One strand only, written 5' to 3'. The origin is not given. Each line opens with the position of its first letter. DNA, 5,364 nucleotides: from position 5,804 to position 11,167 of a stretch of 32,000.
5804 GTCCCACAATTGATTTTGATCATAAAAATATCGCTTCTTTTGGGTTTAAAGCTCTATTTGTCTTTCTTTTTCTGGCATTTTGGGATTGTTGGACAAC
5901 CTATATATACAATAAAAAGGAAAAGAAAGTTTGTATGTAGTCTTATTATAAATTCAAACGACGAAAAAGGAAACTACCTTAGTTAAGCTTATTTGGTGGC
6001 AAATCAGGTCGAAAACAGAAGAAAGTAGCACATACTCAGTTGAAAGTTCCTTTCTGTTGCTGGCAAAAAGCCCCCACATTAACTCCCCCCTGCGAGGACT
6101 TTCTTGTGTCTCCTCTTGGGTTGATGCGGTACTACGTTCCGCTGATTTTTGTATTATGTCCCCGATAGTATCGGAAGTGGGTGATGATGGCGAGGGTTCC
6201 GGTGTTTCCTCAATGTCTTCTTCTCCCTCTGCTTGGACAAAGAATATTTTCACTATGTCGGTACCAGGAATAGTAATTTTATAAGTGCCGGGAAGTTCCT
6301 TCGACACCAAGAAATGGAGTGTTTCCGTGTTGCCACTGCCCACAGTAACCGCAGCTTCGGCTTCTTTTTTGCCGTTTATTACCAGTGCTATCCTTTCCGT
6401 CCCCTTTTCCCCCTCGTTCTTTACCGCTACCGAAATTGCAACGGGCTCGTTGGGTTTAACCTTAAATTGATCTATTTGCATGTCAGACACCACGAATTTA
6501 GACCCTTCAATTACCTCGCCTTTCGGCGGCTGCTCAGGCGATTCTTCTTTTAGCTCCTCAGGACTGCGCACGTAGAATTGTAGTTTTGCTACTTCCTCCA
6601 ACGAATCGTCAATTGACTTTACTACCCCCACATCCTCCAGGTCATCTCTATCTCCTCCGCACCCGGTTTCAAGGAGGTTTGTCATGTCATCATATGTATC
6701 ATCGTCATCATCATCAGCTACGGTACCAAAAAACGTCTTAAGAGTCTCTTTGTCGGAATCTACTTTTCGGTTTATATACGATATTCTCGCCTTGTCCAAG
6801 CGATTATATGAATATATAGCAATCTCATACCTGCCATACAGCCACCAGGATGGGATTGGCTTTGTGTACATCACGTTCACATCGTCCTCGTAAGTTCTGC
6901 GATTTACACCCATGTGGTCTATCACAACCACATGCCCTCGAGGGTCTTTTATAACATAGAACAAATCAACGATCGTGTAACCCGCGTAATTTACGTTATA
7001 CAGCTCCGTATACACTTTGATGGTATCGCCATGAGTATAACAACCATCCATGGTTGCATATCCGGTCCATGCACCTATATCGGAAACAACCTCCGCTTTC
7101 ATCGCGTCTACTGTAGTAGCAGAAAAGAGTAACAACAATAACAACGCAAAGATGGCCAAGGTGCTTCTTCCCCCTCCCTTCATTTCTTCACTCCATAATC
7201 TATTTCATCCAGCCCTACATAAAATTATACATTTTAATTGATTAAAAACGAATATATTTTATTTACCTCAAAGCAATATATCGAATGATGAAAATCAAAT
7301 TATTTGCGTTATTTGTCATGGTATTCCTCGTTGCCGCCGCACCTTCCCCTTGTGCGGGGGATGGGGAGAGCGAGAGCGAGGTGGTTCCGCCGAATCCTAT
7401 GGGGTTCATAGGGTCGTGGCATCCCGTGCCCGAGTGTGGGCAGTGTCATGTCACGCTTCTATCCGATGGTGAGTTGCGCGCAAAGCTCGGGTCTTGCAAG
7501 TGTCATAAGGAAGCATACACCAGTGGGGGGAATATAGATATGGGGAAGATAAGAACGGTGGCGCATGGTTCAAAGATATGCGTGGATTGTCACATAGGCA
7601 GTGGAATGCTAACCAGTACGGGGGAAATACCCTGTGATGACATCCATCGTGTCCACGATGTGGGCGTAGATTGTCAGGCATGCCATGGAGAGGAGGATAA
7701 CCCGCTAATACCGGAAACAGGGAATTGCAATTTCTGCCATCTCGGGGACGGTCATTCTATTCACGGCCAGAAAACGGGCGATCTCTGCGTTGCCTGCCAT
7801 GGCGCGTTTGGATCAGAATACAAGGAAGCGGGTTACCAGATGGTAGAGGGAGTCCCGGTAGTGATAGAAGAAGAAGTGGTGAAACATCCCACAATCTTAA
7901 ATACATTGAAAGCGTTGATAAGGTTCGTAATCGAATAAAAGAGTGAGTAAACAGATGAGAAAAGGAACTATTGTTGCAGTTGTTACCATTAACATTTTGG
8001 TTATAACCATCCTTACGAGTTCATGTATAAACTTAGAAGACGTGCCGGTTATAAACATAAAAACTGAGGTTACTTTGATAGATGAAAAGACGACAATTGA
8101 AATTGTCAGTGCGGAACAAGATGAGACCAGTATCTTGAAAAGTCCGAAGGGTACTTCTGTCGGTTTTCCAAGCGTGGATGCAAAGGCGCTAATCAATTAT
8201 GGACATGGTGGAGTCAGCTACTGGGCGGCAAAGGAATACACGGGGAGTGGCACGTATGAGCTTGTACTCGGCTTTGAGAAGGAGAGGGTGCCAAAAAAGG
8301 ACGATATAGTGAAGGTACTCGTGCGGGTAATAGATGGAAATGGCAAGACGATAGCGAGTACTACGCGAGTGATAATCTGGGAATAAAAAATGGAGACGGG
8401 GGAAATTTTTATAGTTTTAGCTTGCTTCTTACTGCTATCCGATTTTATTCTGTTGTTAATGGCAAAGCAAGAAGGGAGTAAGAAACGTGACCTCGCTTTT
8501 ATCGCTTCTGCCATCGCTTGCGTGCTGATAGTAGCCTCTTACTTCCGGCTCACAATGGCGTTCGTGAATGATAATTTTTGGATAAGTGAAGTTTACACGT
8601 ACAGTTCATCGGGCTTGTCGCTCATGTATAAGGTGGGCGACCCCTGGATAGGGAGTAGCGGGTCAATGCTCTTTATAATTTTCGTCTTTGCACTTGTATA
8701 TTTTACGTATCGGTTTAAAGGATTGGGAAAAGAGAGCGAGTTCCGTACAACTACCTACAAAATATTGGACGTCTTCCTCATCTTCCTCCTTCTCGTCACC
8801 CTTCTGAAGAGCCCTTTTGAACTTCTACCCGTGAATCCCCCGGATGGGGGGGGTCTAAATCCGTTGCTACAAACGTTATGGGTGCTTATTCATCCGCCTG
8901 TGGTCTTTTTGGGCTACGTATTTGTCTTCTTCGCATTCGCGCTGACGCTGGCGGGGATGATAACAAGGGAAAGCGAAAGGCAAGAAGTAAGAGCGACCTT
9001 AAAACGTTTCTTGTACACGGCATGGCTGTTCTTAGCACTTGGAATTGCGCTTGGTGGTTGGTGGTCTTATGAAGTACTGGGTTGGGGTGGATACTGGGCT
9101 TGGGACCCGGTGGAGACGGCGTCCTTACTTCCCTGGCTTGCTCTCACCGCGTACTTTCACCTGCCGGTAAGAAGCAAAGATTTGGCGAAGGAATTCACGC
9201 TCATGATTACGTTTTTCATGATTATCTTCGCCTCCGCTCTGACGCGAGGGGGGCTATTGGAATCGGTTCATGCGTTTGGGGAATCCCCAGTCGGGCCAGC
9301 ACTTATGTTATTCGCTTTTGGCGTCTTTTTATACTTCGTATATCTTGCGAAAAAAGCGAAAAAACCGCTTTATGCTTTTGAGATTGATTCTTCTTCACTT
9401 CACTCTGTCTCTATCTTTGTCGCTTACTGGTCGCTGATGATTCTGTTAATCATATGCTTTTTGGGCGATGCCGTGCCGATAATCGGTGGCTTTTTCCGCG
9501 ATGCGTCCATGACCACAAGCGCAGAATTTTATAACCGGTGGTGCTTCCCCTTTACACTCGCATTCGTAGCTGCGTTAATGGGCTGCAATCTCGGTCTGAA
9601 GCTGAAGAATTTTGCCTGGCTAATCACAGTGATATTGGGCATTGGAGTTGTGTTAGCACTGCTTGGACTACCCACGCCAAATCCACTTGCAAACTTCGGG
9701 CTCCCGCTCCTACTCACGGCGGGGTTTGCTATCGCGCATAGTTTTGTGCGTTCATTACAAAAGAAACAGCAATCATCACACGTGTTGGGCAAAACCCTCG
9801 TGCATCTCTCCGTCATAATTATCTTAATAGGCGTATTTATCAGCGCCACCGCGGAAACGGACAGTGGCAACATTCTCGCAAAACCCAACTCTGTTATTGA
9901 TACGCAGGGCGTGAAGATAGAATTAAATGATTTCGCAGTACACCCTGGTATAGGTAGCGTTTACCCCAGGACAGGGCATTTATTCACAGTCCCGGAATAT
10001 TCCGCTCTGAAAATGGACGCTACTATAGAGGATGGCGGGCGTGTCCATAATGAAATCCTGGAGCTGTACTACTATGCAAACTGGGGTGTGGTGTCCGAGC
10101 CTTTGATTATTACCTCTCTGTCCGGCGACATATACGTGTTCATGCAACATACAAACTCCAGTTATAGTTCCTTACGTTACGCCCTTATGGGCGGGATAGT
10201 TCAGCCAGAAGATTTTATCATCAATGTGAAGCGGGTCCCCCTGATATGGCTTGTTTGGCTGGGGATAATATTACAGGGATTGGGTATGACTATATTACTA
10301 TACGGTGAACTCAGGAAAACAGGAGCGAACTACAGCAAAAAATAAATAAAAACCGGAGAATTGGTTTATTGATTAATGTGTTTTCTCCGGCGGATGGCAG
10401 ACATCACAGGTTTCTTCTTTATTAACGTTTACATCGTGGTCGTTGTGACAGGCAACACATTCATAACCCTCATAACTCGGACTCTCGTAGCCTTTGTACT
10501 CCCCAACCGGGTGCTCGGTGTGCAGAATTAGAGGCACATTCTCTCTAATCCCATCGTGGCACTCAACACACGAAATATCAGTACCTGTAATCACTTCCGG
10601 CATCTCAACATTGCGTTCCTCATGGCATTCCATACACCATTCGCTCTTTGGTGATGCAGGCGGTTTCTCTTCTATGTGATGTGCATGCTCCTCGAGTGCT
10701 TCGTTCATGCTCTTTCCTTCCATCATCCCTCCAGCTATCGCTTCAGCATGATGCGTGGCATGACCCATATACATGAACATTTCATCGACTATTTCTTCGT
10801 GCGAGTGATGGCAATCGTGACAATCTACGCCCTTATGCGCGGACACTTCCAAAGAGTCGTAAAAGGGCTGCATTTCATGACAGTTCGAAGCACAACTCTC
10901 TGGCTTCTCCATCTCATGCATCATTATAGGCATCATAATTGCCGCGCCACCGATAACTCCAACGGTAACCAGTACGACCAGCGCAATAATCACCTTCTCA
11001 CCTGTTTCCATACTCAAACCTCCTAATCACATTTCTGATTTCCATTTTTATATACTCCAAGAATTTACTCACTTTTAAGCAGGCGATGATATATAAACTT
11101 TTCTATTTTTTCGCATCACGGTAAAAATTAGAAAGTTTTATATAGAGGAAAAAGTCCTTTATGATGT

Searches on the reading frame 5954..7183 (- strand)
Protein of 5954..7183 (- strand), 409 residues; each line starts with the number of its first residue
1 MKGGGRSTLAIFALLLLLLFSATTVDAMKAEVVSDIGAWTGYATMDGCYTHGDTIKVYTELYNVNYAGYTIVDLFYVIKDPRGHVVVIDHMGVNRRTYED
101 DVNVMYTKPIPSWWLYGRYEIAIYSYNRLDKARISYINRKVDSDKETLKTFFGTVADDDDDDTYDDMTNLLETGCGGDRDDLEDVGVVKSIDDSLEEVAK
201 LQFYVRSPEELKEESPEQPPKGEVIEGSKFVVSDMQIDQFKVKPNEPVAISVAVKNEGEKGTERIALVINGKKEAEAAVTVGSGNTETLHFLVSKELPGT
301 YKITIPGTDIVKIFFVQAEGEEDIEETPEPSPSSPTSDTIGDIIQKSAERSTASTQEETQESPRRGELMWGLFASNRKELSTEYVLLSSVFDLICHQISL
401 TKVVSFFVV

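Call 11: search_protein_families(library=pfam, proteins=[window:5954-7183:-], max_evalue=0.01)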
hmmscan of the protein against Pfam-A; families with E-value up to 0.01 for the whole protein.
window:5954-7183:- (409 aa): 1 family
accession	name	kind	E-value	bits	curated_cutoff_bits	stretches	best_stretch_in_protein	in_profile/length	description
PF07705.17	CARDB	-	0.0086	16.7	22.7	0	237-304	10-80/101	CARDB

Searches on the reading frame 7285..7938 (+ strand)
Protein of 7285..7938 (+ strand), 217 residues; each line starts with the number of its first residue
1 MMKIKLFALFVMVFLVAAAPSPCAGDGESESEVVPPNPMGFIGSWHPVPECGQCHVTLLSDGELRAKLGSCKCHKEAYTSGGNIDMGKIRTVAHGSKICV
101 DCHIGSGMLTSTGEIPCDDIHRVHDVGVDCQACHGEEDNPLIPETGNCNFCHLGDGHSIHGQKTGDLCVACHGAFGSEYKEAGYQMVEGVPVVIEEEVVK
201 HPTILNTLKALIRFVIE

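Call 11: search_protein_families(library=pfam, proteins=[window:7285-7938:+], max_evalue=0.01)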
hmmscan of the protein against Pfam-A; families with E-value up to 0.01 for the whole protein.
window:7285-7938:+ (217 aa): 4 families
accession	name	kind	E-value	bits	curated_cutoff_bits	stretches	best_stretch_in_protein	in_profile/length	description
PF14522.11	Cytochrome_C7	-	9.4e-07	29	24.8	0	99-152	16-66/67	Cytochrome c7 and related cytochrome c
PF02085.21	Cytochrom_CIII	-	4.1e-06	27.5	22.9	1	44-117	26-97/101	Class III cytochrome C family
PF14537.11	Cytochrom_c3_2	-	7.1e-05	23.6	25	0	147-176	8-37/79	Cytochrome c3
PF22113.1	Mtrc-MtrF_II-IV_dom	-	0.0043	17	30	0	145-174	6-37/176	Outer membrane cytochrome MtrC/MtrF-like, domains II/IV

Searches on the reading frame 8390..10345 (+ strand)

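Call 11: search_protein_families(library=pfam, proteins=[window:8390-10345:+], max_evalue=0.01)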
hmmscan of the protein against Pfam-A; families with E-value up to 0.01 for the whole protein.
window:8390-10345:+ (651 aa): 2 families
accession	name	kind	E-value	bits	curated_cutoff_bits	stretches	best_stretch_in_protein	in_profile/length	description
PF01578.25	Cytochrom_C_asm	-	1.2e-29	103.9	29.9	1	86-279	1-195/212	Cytochrome C assembly protein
PF16327.10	CcmF_C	-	3.3e-05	23.7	28.7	1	349-635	44-318/323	Cytochrome c-type biogenesis protein CcmF C-terminal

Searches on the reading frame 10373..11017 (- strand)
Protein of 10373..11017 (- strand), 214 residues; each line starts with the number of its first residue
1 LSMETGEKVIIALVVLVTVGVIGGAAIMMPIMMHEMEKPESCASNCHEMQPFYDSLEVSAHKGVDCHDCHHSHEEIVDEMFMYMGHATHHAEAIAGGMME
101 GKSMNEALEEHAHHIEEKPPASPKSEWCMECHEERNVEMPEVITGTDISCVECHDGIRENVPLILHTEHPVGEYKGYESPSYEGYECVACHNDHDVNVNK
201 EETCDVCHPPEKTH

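Call 11: search_protein_families(library=pfam, proteins=[window:10373-11017:-], max_evalue=0.01)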
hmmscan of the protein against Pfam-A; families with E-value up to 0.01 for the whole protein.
window:10373-11017:- (214 aa): 3 families
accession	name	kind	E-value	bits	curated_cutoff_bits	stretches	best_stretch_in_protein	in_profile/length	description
PF03264.19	Cytochrom_NNT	-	5.7e-11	42.9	24.1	1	11-162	6-172/174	NapC/NirT cytochrome c family, N-terminal region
PF14522.11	Cytochrome_C7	-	2.4e-07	30.9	24.8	2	147-208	13-66/67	Cytochrome c7 and related cytochrome c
PF14537.11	Cytochrom_c3_2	-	2.2e-06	28.5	25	1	127-208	8-78/79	Cytochrome c3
